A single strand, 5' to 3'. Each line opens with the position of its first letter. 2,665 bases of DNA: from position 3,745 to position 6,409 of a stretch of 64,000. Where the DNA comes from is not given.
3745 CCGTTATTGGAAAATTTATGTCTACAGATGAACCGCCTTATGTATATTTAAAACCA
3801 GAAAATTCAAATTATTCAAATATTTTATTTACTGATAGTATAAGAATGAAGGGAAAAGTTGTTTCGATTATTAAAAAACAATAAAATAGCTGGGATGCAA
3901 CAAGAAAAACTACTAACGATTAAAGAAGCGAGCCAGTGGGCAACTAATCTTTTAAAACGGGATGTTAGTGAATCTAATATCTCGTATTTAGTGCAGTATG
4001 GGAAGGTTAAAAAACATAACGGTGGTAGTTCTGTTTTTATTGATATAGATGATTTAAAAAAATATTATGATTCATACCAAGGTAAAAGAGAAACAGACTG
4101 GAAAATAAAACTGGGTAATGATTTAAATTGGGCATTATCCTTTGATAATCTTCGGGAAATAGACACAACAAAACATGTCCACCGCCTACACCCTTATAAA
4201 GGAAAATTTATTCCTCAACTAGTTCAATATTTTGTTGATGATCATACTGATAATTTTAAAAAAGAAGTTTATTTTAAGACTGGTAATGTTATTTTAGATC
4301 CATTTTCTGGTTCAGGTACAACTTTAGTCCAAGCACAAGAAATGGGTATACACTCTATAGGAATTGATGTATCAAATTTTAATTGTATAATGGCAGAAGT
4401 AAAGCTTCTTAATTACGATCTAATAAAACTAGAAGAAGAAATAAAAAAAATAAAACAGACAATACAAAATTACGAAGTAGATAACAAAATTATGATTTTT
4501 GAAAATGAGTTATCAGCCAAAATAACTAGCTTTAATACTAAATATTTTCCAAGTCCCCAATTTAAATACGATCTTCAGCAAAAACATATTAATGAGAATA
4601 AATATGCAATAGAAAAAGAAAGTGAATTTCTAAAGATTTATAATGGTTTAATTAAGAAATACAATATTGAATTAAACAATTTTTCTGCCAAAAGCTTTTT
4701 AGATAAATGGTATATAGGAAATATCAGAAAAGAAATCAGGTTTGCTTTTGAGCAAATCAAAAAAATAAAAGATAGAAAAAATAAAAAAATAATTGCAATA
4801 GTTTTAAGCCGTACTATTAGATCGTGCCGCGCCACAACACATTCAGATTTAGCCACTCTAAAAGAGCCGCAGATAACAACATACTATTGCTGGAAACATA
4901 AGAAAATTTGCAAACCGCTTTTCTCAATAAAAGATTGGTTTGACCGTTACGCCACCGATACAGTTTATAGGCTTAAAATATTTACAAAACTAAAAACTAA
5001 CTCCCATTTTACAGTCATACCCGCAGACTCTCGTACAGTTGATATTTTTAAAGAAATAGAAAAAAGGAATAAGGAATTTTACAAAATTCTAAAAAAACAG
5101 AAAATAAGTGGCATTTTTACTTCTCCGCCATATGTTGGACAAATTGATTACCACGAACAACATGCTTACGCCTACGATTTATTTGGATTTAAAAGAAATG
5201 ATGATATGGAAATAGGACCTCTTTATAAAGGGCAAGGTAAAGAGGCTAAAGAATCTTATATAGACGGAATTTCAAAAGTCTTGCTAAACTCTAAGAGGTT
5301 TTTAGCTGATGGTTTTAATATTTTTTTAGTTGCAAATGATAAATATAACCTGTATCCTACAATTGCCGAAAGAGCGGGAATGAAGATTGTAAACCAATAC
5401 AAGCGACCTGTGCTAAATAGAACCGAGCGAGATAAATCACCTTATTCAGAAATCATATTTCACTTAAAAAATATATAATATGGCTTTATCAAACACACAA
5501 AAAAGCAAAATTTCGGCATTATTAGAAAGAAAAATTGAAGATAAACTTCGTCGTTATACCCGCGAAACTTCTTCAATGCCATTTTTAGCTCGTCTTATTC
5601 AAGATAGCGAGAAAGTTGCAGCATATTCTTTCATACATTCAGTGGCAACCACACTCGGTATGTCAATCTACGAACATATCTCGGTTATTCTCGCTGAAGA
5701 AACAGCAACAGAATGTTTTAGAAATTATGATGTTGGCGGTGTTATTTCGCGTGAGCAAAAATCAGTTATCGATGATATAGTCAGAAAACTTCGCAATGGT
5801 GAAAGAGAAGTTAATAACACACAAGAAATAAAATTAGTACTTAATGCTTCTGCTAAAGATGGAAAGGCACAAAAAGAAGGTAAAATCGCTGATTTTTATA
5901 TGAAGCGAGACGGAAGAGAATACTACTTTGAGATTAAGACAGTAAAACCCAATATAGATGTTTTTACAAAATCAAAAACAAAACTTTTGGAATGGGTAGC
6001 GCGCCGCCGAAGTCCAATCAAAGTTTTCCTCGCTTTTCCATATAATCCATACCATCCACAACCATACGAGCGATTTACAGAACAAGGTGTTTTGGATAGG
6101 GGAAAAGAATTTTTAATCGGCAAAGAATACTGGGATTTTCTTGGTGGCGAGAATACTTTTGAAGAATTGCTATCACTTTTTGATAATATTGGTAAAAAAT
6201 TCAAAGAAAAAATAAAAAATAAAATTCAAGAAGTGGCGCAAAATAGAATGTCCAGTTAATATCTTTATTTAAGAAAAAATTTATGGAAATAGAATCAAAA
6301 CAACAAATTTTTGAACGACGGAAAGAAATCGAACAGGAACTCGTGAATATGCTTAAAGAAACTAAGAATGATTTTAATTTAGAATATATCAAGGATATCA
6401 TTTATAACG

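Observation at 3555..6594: Compact R-M locus with an UmuD'-like S24 peptidase translationally coupled to the methyltransferase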

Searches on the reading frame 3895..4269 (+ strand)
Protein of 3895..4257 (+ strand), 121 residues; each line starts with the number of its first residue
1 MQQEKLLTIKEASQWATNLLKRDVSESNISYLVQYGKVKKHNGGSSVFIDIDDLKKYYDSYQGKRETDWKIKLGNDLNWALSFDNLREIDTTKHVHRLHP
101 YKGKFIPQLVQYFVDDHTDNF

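Call 29: search_protein_families(library=pfam, proteins=[window:3895-4257:+], max_evalue=1)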
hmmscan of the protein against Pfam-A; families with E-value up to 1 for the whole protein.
seq(121 aa): 2 families
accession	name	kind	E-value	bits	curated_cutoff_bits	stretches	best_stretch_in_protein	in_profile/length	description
PF09545.15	RE_AccI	-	0.013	14.9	22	1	5-84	37-116/366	AccI restriction endonuclease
PF00990.26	GGDEF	-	0.083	13.1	23.8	1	17-68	7-56/161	Diguanylate cyclase, GGDEF domain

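Call 52: predict_structure(alignment_id=A2)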
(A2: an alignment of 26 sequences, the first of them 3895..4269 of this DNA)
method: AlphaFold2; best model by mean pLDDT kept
length: 125 residues; sequences in the alignment: 26
mean_pLDDT: 62.8   pTM: 0.46
mean pLDDT of the five models: 62.8, 62.4, 60.8, 60.5, 58.0
residues with pLDDT >= 90: 5; 70-90: 51; 50-70: 19; < 50: 50
segments of 3 or more residues with pLDDT < 50: 82-125
pLDDT, mean of each block of 10 residues (from residue 1): 72 88 84 83 83 85 53 53 44 37 42 43 36
secondary structure, 60 per line:
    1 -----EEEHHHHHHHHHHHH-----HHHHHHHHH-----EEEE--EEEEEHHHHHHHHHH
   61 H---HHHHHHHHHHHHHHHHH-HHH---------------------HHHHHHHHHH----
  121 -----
elements in order: E6-8 H9-20 H26-34 E40-43 E46-50 H51-61 H65-81 H107-116
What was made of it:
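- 3910..4077 (+): N-terminal winged-helix (Xis/MerR-type) DNA-binding-like domain of the MTase, residues 6-61. AF2 gives a beta-alpha-alpha-beta-beta-alpha topology with pLDDT about 83-88 (call 52).
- On MTase-autoregulated R-M (M.SsoII type): AF2 winged helix at residues 6-61 (call 52).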

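Call 55: fold_search(model_id=the predicted structure, library=pdb)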
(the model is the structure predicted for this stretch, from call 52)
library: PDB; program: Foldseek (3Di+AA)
matches with E <= 10: 736; with E <= 0.001: 0
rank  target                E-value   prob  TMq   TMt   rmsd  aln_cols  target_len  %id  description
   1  4j2n_C                5.6e-02  1.00  0.38  0.79   2.1        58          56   14  Crystal Structure of mycobacteriophage Pukovnik Xis (released 2013-10-23)
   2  6qua_D                6.9e-02  0.69  0.29  0.31  13.1        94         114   11  The complex structure of hsRosR-SG (vng0258/RosR-SG) (released 2019-07-10)
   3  4j2n_A                7.3e-02  1.00  0.36  0.79   1.1        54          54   15  Crystal Structure of mycobacteriophage Pukovnik Xis (released 2013-10-23)
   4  4p0z                  8.4e-02  0.96  0.32  0.34   2.8        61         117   20  Structure of the double stranded DNA binding type IV secretion protein TraN from Enterococcus (released 2014-07-30)
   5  1sd7_B                9.6e-02  0.41  0.25  0.26  11.2       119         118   15  Crystal Structure of a SeMet derivative of MecI at 2.65 A (released 2004-02-24)
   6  5bqt_A                1.2e-01  0.33  0.23  0.16   8.8        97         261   14  Structure of TrmBL2, an archaeal chromatin protein, shows a novel mode of DNA binding. (released 2015-09-02)
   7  6qfd_A                1.2e-01  0.66  0.29  0.31  12.6        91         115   13  The complex structure of hsRosR-S4 (vng0258/RosR-S4) (released 2019-07-10)
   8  3f72_B                1.2e-01  0.60  0.27  0.30   5.0        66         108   17  Crystal Structure of the Staphylococcus aureus pI258 CadC Metal Binding Site 2 Mutant (released 2009-04-07)
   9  5bqt_B                1.2e-01  0.28  0.24  0.15   9.0       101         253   18  Structure of TrmBL2, an archaeal chromatin protein, shows a novel mode of DNA binding. (released 2015-09-02)
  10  6ez1_A                1.4e-01  0.63  0.29  0.32  12.6        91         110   13  Structure of h. salinarum RosR (vng0258) grown from NaBr (released 2018-08-22)
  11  6qh0_D                1.6e-01  0.54  0.28  0.30  12.5        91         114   13  The complex structure of hsRosR-S5 (VNG0258H/RosR-S5) (released 2019-07-10)
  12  4k2e_A                1.6e-01  0.44  0.23  0.28   8.4        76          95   18  HlyU from Vibrio cholerae N16961 (released 2014-04-30)
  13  2co5_A                1.7e-01  0.69  0.30  0.38   4.5        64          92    9  F93 FROM STIV, a winged-helix DNA-binding protein (released 2006-05-31)
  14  1u2w_B                1.7e-01  0.51  0.26  0.29   5.2        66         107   18  Crystal Structure of the Staphylococcus aureus pI258 CadC (released 2005-07-12)
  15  3f6v                  1.8e-01  0.44  0.24  0.30   8.1        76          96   18  Crystal structure of Possible transcriptional regulator for arsenical resistance (released 2008-11-25)
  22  8dgl_A                2.7e-01  0.98  0.36  0.63   1.8        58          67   17  Crystal Structure of the RdfS Excisionase (released 2022-10-05)
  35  8dgl_B                3.8e-01  0.97  0.36  0.61   1.9        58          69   17  Crystal Structure of the RdfS Excisionase (released 2022-10-05)
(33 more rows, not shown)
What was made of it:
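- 3910..4077 (+): Foldseek hits are Pukovnik Xis 4j2n (TM 0.79, rmsd 1.1-2.1 A) and RdfS 8dgl (call 55).
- Checked: AF2 models residues 6-61 as a winged helix, and the best Foldseek hits are Xis and RdfS (calls 52, 55).
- The MTase wHTH is supported by calls 52 and 55. The MTase has a detachable N-terminal wHTH (calls 52, 55).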

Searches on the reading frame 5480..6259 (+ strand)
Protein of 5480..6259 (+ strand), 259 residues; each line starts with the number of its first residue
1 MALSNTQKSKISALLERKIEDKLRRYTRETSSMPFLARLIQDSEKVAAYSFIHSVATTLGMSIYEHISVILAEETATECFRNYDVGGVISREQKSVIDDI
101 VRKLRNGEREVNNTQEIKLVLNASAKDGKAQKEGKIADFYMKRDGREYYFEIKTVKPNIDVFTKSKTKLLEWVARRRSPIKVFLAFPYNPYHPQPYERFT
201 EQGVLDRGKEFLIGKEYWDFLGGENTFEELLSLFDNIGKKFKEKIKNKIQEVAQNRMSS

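Call 3: search_protein_families(library=pfam, proteins=[window:5480-6259:+], max_evalue=1)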
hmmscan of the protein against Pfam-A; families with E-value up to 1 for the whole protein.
window:5480-6259:+ (259 aa): 5 families
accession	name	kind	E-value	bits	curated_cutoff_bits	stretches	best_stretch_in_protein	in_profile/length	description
PF09520.16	RE_TdeIII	-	2e-60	204.8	27.2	1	5-238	2-242/242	Type II restriction endonuclease, TdeIII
PF08458.16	PH_2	-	0.0015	19.3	22.2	1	80-173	30-95/106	Plant pleckstrin homology-like region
PF15447.11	NTS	-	0.046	14.6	25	1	233-250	5-21/36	N-terminal segments of PfEMP1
PF13020.12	NOV_C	-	0.059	13.9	22.1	1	127-166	21-61/91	Protein NO VEIN, C-terminal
PF07825.17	Exc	-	0.27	11.7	23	0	133-161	28-55/77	Excisionase-like protein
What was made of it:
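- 5480..6259 (+): Type II restriction endonuclease of the TdeIII family, 259 aa. The likely PD-(D/E)xK core is around ...IADFYMK...YFEIK... Pfam RE_TdeIII 2e-60, profile positions 2-242 of 242 (call 3).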

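Call 4: search_protein_families(library=ncbifam, proteins=[window:5480-6259:+], max_evalue=1)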
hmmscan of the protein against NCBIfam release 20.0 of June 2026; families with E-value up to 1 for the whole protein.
window:5480-6259:+ (259 aa): 1 family
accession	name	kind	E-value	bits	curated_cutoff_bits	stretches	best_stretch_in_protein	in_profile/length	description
NF005649.0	PRK07415.1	equivalog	0.064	12.3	583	1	63-179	242-358/394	NAD(P)H-quinone oxidoreductase subunit H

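Call 26: search_solved_structures(query=window:5480-6256:+, max_evalue=1)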
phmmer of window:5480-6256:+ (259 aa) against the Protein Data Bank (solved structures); distinct sequences matched with E-value up to 1: 0.
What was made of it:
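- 5480..6259 (+): No solved homologue (call 26).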

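Call 57: search_protein_families(library=padloc, proteins=[window:5480-6256:+], max_evalue=0.01)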
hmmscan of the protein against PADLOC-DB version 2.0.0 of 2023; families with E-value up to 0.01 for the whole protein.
window:5480-6256:+ (259 aa): 3 families
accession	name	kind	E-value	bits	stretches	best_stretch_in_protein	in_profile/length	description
PDLC03482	REase_II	-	1e-19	69.3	1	28-249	46-272/274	Type II restriction enzyme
PDLC03421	REase_II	-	2e-17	61.7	1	48-247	53-259/264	Type II restriction enzyme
PDLC03509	REase_II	-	1.1e-16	59.1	1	50-246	66-275/370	Type II restriction enzyme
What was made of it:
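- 5480..6259 (+): PADLOC REase_II 1e-19 (call 57).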
